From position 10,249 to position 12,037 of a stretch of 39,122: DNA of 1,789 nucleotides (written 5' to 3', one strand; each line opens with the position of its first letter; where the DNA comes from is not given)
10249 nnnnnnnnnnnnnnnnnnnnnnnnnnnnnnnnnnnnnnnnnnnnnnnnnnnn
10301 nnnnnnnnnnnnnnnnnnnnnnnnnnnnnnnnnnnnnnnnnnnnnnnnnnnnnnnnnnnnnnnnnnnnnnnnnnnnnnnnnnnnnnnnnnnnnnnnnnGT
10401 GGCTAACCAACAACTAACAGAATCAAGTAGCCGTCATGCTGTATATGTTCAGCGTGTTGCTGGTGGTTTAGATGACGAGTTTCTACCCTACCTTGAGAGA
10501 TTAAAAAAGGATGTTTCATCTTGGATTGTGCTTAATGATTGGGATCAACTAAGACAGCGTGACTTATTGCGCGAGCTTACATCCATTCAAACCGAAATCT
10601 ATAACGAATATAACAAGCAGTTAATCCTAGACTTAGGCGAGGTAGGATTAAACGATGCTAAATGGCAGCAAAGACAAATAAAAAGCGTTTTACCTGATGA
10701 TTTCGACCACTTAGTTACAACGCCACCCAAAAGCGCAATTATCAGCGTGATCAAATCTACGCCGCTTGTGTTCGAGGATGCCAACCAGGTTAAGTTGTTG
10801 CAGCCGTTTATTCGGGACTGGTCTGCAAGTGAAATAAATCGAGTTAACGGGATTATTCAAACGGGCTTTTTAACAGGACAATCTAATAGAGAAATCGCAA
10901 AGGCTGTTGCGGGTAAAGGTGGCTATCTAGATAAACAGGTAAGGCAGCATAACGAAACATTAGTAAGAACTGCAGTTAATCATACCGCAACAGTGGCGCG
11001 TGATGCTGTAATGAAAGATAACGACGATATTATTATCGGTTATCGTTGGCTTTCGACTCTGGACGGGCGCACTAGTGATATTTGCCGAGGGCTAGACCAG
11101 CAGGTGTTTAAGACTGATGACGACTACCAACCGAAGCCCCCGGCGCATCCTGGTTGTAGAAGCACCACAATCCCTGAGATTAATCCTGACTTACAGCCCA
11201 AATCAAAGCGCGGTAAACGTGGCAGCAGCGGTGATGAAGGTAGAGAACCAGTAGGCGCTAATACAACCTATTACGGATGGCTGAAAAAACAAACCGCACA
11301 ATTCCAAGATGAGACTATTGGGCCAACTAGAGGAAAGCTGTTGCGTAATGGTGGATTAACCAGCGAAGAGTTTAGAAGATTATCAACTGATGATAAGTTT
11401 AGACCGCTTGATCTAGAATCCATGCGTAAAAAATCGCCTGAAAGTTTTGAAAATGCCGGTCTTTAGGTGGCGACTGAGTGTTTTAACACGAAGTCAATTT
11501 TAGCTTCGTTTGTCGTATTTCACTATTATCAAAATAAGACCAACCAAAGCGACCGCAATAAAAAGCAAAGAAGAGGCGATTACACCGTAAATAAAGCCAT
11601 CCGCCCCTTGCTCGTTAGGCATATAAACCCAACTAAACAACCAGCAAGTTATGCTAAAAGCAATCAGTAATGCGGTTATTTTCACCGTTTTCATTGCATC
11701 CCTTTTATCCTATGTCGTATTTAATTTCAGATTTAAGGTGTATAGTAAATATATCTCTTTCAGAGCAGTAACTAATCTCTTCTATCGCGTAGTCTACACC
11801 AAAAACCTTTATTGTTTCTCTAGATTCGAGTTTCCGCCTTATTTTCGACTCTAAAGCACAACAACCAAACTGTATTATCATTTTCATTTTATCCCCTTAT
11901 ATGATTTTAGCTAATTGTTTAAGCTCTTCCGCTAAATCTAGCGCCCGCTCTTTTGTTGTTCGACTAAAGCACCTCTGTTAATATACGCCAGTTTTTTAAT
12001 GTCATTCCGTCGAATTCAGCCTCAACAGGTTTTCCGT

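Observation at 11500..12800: Four-gene leftward island with its own consensus promoter interrupts the head-morphogenesis module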

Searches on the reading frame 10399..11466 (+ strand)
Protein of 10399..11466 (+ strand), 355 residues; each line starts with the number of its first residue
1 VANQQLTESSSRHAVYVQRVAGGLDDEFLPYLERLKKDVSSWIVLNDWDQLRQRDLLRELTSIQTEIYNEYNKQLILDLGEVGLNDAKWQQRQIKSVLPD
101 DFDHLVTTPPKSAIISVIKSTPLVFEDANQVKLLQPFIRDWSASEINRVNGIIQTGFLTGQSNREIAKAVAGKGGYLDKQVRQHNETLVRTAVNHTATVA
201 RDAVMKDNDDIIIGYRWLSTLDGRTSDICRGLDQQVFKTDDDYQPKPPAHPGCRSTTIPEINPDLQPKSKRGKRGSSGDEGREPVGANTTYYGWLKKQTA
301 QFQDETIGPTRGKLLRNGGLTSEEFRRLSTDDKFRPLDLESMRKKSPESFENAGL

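Call 3: search_protein_families(library=pfam, proteins=[window:10399-11466:+], max_evalue=1)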
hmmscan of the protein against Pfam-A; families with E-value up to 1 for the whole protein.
window:10399-11466:+ (355 aa): 1 family
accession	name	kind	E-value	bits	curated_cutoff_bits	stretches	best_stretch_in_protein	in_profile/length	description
PF04233.19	Phage_Mu_F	-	1.2e-10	42.6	29.6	1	153-258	7-112/112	Phage Mu protein F like protein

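Call 4: search_protein_families(library=phrogs, proteins=[window:10399-11466:+], max_evalue=1)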
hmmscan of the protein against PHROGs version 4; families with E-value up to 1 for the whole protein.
window:10399-11466:+ (355 aa): 24 families
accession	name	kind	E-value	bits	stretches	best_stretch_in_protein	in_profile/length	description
phrog_241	-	head and packaging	9.9e-105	353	1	1-355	12-365/679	head morphogenesis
phrog_115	-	head and packaging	2.7e-31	110.5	1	147-310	208-363/665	minor head protein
phrog_21789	-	head and packaging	3.7e-31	108.7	2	45-261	50-260/1195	virion structural protein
phrog_6577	-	unknown function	4e-27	95.9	1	58-325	36-299/1066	-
phrog_2841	-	head and packaging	6.7e-25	89.1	1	152-301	202-346/525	minor head protein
phrog_4728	-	head and packaging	2.3e-24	87.1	1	148-317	187-360/591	head morphogenesis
phrog_595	-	head and packaging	9.3e-24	85.6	1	147-304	187-336/513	head maturation protease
phrog_7625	-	head and packaging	1.2e-23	84.7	1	148-318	134-308/504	head morphogenesis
phrog_3517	-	head and packaging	6.9e-11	43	1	176-270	226-338/371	head morphogenesis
phrog_14819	-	unknown function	6.4e-10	40.1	1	284-355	24-91/91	-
phrog_2468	-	head and packaging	7.1e-07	30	1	145-242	148-241/303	head morphogenesis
phrog_2662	-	head and packaging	1.2e-06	28.4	1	16-263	492-711/717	portal protein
phrog_19443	-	head and packaging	1.1e-05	25.1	1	147-277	170-300/579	minor head protein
phrog_1657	-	head and packaging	2e-05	25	1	149-266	163-303/337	head morphogenesis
phrog_324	-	head and packaging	0.00025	21.2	1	138-272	195-329/624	head morphogenesis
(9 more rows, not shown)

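Call 8: search_dna_similar(query=window:10399-11466:+, collection=phages, mode=protein, max_rows=25)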
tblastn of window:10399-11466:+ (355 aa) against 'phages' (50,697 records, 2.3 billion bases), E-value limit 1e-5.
Records with a match: 1493; places in all: 1499; records where one place covers at least 80% of the query: 946.
Best place of each record, by identity: <60% 1493.
By first word of the organism name: Salmonella 361; Escherichia 262; Vibrio 215; Pseudomonas 185; Streptococcus 73; Acinetobacter 66; Klebsiella 50; Xanthomonas 39; Stenotrophomonas 20; Serratia 20; and 69 more.
By host as written in the record: - 167; Escherichia coli 147; Pseudomonas aeruginosa 61; Salmonella enterica 55; Salmonella enterica subsp. enterica serovar Enteritidis 53; Salmonella enterica subsp. enterica serovar Typhimurium 48; Salmonella sp. 38; Vibrio breoganii 36; and 396 more.
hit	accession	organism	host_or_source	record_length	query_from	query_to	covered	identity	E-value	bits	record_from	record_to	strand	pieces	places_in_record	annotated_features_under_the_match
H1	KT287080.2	Enterobacter phage phiEap-2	Enterobacter aerogenes 3-SP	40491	1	342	96%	37.9%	1e-58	210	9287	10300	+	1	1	head morphogenesis protein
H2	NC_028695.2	Enterobacter phage phiEap-2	Enterobacter aerogenes 3-SP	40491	1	342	96%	37.9%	1e-58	210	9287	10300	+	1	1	head morphogenesis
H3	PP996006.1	Salmonella phage W5_chr3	Salmonella enterica subsp. enterica ...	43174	6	342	95%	38.4%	1e-29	211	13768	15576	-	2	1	minor capsid protein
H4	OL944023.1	Salmonella phage PhiSTP2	Salmonella enterica subsp. enterica ...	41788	6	342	95%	38.2%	2e-28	206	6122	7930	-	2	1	minor capsid protein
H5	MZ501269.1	Pantoea phage AH01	Pantoea sp.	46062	13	342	93%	38.9%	2e-32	224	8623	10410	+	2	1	20: minor capsid protein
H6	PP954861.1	Pseudomonas phage Lebethron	Pseudomonas taiwanensis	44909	11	355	97%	37.2%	1e-58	210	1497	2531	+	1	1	head morphogenesis protein | hypothetical protein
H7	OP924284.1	Salmonella phage vB_St_LL_sp9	Salmonella enterica subsp. enterica ...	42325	6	342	95%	37.9%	3e-30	211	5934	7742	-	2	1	record has no annotation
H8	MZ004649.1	Salmonella phage vB_STM-ZS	Salmonella enterica subsp. enterica ...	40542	6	342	95%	37.9%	6e-30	210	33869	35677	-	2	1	hypothetical protein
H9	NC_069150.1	Salmonella phage vB_STM-ZS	Salmonella enterica subsp. enterica ...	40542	6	342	95%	37.9%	6e-30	210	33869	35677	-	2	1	hypothetical protein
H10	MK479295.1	Salmonella phage vB_SenS_SE1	Salmonella enterica subsp. enterica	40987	6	342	95%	37.9%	6e-30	210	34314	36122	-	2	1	structural protein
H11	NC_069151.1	Salmonella phage vB_SenS_SE1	Salmonella enterica subsp. enterica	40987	6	342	95%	37.9%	6e-30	210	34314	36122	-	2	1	structural protein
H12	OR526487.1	Salmonella phage STP-1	Salmonella enterica subsp. enterica ...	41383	6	342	95%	37.9%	6e-30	210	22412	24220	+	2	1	head morphogenesis protein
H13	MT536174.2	Stenotrophomonas phage vB_SmaS-AXL_3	Stenotrophomonas maltophilia D1585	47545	1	355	100%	35.9%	2e-52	192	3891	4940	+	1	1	head morphogenesis protein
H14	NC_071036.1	Stenotrophomonas phage vB_SmaS-AXL_3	Stenotrophomonas maltophilia D1585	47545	1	355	100%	35.9%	2e-52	192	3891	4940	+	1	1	minor head protein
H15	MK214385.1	Salmonella phage TS6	Salmonella sp.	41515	6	342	95%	37.7%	6e-30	210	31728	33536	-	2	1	hypothetical protein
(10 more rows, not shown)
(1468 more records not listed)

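Call 15: get_annotated_region(hit=H1, flank=4000)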
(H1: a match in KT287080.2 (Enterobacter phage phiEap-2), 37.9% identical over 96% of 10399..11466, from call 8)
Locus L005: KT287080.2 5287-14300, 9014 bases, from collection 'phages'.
description: Enterobacter phage phiEap-2, complete genome.
organism: Enterobacter phage phiEap-2 (NCBI taxid 1701257)
taxonomy: Viruses; Duplodnaviria; Heunggongvirae; Uroviricota; Caudoviricetes; Guernseyvirinae
host: Enterobacter aerogenes 3-SP; source: -; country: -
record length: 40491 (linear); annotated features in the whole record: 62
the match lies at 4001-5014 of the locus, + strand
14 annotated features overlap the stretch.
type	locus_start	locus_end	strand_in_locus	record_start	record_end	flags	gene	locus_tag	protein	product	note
CDS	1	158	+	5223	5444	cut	-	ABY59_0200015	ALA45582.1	hypothetical protein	-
CDS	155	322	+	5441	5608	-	-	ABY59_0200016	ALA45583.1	hypothetical protein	-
CDS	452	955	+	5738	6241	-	-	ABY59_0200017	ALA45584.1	hypothetical protein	-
CDS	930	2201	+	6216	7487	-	-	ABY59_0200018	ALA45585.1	hypothetical protein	-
CDS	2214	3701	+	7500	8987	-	-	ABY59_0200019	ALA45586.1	putative structural protein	-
CDS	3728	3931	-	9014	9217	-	-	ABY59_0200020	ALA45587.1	hypothetical protein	-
CDS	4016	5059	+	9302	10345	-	-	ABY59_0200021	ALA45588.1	head morphogenesis protein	-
CDS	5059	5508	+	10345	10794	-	-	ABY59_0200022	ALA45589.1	putative tail protein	-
CDS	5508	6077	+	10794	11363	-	-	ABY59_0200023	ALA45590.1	hypothetical protein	-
CDS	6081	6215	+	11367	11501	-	-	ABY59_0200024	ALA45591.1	hypothetical protein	-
CDS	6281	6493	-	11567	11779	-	-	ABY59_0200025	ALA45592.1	hypothetical protein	-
CDS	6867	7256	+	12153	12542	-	-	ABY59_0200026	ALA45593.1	putative spanin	-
CDS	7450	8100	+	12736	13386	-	-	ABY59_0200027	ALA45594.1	hypothetical protein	-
CDS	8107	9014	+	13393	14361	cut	-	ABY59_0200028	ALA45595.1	putative major capsid protein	-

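Call 16: get_annotated_region(hit=H6, flank=4000)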
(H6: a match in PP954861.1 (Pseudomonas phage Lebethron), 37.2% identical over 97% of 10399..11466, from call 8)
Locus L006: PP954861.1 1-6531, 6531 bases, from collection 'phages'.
description: Pseudomonas phage Lebethron, complete genome.
organism: Pseudomonas phage Lebethron (NCBI taxid 3243727)
taxonomy: Viruses; Duplodnaviria; Heunggongvirae; Uroviricota; Caudoviricetes
host: Pseudomonas taiwanensis; source: soil; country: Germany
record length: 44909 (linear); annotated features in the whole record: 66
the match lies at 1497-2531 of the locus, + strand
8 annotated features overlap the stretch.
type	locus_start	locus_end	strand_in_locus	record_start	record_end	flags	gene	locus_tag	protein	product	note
misc_feature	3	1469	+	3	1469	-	-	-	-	-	similar to portal protein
CDS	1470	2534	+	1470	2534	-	-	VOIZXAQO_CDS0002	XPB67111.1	head morphogenesis protein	-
CDS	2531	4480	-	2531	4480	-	-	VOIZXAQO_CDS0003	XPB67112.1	hypothetical protein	-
CDS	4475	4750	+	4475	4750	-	-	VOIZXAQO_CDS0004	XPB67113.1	hypothetical protein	-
CDS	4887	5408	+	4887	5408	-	-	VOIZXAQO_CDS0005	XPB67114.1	head-tail adaptor Ad1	-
CDS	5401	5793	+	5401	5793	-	-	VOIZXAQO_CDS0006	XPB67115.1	hypothetical protein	-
CDS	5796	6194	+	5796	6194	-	-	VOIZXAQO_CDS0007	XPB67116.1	tail completion or Neck1 protein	-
CDS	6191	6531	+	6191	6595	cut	-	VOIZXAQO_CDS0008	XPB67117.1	tail terminator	-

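Call 28: find_related_loci(query=window:10399-11466:+, collection=viral_contigs, flank=6000)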
Query window:10399-11466:+ (355 aa) in viral_contigs; peptide patterns used: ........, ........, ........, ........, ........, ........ (x = any residue, [..] = any of these).
11 stretches matched a pattern, but none encodes a relative of the query by tblastn (E <= 1e-3).

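Call 71: find_related_loci(query=window:10399-11466:+, collection=metagenome_contigs, flank=4000)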
Query window:10399-11466:+ (355 aa) in metagenome_contigs; peptide patterns used: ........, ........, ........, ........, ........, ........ (x = any residue, [..] = any of these).
132 stretches matched a pattern, but none encodes a relative of the query by tblastn (E <= 1e-3).

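Call 96: search_protein_families(library=pfam, proteins=[L005:5059-5508:+, L005:5508-6077:+, L005:6281-6493:-, L005:6867-7256:+, L005:3728-3931:-], max_evalue=0.01)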
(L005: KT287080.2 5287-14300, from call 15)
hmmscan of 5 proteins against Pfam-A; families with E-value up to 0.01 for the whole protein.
L005:5059-5508:+ (149 aa): 2 families
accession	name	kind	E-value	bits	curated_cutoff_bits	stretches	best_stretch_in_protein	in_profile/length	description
PF06832.18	BiPBP_C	-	0.00079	19.7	26.8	1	83-139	30-84/90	Penicillin-Binding Protein C-terminus Family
PF13573.12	SprB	-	0.0032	17.5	28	0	88-105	16-33/37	SprB repeat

L005:5508-6077:+ (189 aa): 0 families

L005:6281-6493:- (70 aa): 0 families

L005:6867-7256:+ (129 aa): 0 families

L005:3728-3931:- (67 aa): 0 families

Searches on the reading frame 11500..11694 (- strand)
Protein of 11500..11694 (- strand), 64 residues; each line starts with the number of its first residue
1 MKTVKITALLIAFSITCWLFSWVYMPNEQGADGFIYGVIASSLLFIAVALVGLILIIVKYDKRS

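Call 3: search_protein_families(library=pfam, proteins=[window:11500-11694:-], max_evalue=1)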
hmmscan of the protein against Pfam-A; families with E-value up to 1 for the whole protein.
window:11500-11694:- (64 aa): 0 families

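Call 4: search_protein_families(library=phrogs, proteins=[window:11500-11694:-], max_evalue=1)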
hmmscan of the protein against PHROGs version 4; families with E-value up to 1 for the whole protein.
window:11500-11694:- (64 aa): 2 families
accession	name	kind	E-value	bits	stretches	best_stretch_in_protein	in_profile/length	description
phrog_24123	-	unknown function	0.0055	17.9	1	11-59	17-65/69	-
phrog_944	-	moron, auxiliary metabolic gene and host takeover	0.38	11.4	1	7-63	130-189/235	membrane protein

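Call 54: search_protein_families(library=padloc, proteins=[window:11500-11694:-], max_evalue=1)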
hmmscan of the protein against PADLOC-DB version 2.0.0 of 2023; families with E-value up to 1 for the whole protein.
window:11500-11694:- (64 aa): 0 families

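Call 55: search_protein_families(library=ncbifam, proteins=[window:11500-11694:-], max_evalue=1)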
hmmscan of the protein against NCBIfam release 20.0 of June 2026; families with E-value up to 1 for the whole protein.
window:11500-11694:- (64 aa): 0 families

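Call 82: search_dna_similar(query=window:11500-11694:-, collection=phages, mode=protein, max_evalue=1)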
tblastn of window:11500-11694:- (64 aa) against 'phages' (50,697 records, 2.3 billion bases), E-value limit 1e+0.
No match.

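Call 84: find_related_loci(query=window:11500-11694:-, collection=viral_contigs, flank=4000)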
Query window:11500-11694:- (64 aa) in viral_contigs; peptide patterns used: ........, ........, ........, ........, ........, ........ (x = any residue, [..] = any of these).
95 stretches matched a pattern, but none encodes a relative of the query by tblastn (E <= 1e-3).

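Call 86: find_encoding_contigs(protein=P0136, flank=5000, max_places=4)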
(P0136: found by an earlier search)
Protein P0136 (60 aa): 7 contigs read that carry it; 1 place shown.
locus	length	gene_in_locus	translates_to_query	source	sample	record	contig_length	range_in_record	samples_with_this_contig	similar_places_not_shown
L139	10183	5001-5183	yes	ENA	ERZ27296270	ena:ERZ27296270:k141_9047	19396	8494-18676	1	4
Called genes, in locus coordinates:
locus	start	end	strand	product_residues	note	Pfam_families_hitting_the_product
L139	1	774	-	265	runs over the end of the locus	PF20557:DnaT_2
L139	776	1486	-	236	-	-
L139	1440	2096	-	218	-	-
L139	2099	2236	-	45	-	-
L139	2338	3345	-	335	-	PF20036:Gp13-like (weak)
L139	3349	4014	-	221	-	-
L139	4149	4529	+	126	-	-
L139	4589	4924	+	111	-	-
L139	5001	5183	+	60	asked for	-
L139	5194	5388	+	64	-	-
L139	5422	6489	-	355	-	PF04233:Phage_Mu_F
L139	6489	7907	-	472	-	PF13264:DUF4055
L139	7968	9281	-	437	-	PF03237:Terminase_6N, PF17289:Terminase_6C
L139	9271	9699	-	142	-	-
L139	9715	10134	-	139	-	-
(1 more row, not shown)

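Call 89: find_encoding_contigs(protein=P0140, flank=7000, max_places=3)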
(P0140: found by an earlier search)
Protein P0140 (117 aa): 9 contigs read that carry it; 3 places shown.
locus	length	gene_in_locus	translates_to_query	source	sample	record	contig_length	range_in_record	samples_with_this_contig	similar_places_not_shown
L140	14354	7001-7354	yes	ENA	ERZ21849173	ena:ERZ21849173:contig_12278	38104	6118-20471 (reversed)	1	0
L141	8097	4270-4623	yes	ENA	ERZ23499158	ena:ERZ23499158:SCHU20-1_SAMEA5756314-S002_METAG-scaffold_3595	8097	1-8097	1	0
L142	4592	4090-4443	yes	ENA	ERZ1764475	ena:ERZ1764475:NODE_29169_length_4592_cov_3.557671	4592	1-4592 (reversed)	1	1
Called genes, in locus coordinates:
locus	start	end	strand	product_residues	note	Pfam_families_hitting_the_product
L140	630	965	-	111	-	-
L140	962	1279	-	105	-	-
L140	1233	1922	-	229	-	PF17338:GP88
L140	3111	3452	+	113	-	-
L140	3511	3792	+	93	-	PF05766:NinG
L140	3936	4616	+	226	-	PF13730:HTH_36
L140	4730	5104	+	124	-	-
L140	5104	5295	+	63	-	-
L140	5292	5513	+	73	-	-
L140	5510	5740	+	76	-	-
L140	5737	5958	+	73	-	-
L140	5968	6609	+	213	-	PF04404:ERF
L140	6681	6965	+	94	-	-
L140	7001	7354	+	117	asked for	-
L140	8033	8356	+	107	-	-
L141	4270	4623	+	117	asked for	-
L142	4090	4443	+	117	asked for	-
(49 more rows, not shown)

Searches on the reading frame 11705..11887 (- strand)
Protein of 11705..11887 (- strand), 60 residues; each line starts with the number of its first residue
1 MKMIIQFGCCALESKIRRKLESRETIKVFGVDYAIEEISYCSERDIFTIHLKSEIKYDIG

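Call 3: search_protein_families(library=pfam, proteins=[window:11705-11887:-], max_evalue=1)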
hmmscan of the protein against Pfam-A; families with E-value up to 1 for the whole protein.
window:11705-11887:- (60 aa): 0 families

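Call 4: search_protein_families(library=phrogs, proteins=[window:11705-11887:-], max_evalue=1)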
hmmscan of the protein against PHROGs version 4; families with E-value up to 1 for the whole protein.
window:11705-11887:- (60 aa): 0 families

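Call 24: search_dna_similar(query=window:11705-11887:-, collection=phages, mode=protein, max_evalue=1)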
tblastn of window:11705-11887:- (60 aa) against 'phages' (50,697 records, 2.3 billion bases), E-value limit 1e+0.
No match.

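Call 54: search_protein_families(library=padloc, proteins=[window:11705-11887:-], max_evalue=1)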
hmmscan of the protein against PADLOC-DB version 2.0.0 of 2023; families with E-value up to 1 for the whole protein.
window:11705-11887:- (60 aa): 0 families

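Call 55: search_protein_families(library=ncbifam, proteins=[window:11705-11887:-], max_evalue=1)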
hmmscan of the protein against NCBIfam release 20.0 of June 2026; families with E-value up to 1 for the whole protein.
window:11705-11887:- (60 aa): 0 families

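Call 83: find_related_loci(query=window:11705-11887:-, collection=viral_contigs, flank=4000)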
Query window:11705-11887:- (60 aa) in viral_contigs; peptide patterns used: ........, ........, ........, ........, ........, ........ (x = any residue, [..] = any of these).
22 stretches matched a pattern, but none encodes a relative of the query by tblastn (E <= 1e-3).
